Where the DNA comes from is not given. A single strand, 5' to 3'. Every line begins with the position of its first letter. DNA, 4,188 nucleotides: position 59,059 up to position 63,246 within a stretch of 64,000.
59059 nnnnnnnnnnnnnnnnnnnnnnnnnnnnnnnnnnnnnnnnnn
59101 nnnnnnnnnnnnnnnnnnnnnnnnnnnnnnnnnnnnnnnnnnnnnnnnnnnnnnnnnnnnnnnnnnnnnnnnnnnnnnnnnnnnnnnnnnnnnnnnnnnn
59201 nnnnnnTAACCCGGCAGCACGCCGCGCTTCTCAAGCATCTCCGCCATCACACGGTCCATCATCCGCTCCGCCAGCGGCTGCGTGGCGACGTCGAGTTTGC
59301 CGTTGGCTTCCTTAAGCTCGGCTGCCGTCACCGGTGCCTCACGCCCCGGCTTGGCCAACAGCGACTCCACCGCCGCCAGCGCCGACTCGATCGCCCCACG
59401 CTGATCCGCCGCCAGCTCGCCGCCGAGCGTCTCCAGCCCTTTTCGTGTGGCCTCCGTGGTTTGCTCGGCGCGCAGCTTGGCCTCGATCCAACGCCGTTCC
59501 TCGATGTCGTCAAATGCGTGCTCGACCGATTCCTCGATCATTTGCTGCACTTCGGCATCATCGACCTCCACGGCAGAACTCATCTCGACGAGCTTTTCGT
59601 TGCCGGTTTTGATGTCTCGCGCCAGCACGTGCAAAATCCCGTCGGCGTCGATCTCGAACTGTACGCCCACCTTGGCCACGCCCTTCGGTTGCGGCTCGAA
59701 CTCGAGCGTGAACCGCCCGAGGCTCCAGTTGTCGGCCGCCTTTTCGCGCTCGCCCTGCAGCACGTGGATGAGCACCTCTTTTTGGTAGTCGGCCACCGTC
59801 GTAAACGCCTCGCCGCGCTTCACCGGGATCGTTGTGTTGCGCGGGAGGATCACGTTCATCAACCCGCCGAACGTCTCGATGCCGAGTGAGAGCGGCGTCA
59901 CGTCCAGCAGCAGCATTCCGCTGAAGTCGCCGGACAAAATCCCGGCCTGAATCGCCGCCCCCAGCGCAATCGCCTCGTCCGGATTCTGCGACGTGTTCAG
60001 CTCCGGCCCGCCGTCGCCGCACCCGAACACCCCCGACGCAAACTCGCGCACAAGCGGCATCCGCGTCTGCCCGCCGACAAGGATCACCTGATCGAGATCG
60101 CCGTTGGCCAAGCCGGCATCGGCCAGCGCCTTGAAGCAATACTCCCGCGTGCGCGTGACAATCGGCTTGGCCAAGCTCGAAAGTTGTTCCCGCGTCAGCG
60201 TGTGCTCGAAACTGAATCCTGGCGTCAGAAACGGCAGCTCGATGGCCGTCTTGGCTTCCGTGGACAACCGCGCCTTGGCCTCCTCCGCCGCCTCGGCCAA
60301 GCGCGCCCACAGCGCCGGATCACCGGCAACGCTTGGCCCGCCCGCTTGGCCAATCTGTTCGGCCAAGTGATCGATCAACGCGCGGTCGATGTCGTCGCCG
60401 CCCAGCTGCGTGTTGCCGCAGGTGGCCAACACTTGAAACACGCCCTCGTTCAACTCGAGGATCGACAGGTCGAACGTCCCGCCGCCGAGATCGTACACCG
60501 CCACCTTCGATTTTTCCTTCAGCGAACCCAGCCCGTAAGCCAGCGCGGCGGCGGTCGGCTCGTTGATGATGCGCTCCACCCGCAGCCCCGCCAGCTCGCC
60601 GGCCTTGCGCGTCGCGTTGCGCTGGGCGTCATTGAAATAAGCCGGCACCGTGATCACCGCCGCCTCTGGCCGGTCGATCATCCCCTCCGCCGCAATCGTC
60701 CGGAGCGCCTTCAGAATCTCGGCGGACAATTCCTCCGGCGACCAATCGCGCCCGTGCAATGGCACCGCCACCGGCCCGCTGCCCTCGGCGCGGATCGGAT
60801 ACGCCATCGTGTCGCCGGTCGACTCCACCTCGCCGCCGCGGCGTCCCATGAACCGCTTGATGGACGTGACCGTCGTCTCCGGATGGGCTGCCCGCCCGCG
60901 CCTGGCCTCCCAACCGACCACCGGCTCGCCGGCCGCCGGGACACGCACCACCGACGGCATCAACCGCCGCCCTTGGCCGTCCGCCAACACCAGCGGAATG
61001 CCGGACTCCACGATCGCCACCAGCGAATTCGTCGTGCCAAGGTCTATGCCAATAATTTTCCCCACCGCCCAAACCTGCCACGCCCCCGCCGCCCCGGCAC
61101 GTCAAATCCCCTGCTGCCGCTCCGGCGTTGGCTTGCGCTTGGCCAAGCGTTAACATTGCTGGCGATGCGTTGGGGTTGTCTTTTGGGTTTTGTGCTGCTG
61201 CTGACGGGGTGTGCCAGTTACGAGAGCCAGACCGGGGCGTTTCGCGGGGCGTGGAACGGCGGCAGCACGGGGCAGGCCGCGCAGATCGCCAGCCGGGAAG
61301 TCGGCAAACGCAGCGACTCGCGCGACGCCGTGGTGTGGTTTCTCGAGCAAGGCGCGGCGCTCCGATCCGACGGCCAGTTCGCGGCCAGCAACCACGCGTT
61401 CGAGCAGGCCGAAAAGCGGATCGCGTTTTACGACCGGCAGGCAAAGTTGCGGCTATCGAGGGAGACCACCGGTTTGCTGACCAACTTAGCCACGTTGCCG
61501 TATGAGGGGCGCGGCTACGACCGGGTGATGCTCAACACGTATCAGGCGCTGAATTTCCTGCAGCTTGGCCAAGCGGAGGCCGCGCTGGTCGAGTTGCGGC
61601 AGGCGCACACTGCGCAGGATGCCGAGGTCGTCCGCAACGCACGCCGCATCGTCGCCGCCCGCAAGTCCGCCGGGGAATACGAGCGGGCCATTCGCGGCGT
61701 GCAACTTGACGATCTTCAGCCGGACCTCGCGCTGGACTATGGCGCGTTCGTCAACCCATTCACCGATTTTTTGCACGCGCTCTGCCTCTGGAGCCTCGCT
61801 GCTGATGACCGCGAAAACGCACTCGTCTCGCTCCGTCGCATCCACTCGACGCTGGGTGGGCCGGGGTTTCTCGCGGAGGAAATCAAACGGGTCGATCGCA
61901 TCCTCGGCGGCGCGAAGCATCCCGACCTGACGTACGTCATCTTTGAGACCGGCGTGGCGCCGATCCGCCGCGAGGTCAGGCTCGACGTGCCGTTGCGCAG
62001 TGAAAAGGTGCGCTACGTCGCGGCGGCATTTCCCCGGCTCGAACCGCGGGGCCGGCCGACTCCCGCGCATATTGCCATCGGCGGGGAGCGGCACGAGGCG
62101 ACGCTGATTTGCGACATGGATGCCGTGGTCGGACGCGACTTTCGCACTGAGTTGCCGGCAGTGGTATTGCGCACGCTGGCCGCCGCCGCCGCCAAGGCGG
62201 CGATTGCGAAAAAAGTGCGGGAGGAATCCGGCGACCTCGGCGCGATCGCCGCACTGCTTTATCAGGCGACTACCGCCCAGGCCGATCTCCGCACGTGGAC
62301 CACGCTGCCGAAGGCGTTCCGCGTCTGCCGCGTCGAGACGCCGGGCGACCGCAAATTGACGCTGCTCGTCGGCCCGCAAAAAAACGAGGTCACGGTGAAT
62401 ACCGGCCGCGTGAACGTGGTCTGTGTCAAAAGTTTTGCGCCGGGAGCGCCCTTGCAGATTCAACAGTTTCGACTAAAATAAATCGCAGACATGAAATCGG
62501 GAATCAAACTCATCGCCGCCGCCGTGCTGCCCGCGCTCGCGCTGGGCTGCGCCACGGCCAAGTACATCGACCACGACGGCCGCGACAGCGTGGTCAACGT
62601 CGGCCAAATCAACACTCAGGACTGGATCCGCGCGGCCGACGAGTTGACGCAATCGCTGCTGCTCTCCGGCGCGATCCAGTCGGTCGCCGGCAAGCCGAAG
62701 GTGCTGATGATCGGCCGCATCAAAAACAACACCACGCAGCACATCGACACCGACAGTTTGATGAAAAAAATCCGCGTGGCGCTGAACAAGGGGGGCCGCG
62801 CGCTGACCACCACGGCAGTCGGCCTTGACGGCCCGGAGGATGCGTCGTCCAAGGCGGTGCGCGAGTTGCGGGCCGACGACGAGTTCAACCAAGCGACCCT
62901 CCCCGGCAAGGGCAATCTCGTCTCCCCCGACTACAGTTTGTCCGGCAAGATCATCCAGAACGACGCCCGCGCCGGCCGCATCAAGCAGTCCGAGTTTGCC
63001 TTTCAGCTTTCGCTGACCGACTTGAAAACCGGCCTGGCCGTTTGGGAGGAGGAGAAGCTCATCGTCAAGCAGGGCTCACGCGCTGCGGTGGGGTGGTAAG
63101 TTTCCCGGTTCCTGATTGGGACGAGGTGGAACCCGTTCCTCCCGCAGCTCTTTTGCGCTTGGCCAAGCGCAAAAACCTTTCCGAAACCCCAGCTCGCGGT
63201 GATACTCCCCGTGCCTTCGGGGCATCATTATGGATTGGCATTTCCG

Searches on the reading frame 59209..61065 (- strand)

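Call 37: search_protein_families(library=pfam, proteins=[window:59209-61065:-], max_evalue=0.00001)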
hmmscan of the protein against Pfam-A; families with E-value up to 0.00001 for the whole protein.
window:59209-61065:- (619 aa): 2 families
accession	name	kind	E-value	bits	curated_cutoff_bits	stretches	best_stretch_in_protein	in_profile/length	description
PF00012.26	HSP70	-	6.7e-178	593.1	20.6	1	4-603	1-598/599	Hsp70 protein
PF06723.19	MreB_Mbl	-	1.6e-13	50.6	27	1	116-246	76-200/327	MreB/Mbl protein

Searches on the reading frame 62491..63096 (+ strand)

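Call 37: search_protein_families(library=pfam, proteins=[window:62491-63096:+], max_evalue=0.00001)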
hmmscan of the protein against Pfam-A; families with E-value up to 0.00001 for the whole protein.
window:62491-63096:+ (202 aa): 1 family
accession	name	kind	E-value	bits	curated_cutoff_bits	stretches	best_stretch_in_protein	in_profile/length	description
PF13036.11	LpoB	-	3.2e-34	118.4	22.3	1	48-190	5-146/147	Peptidoglycan-synthase activator LpoB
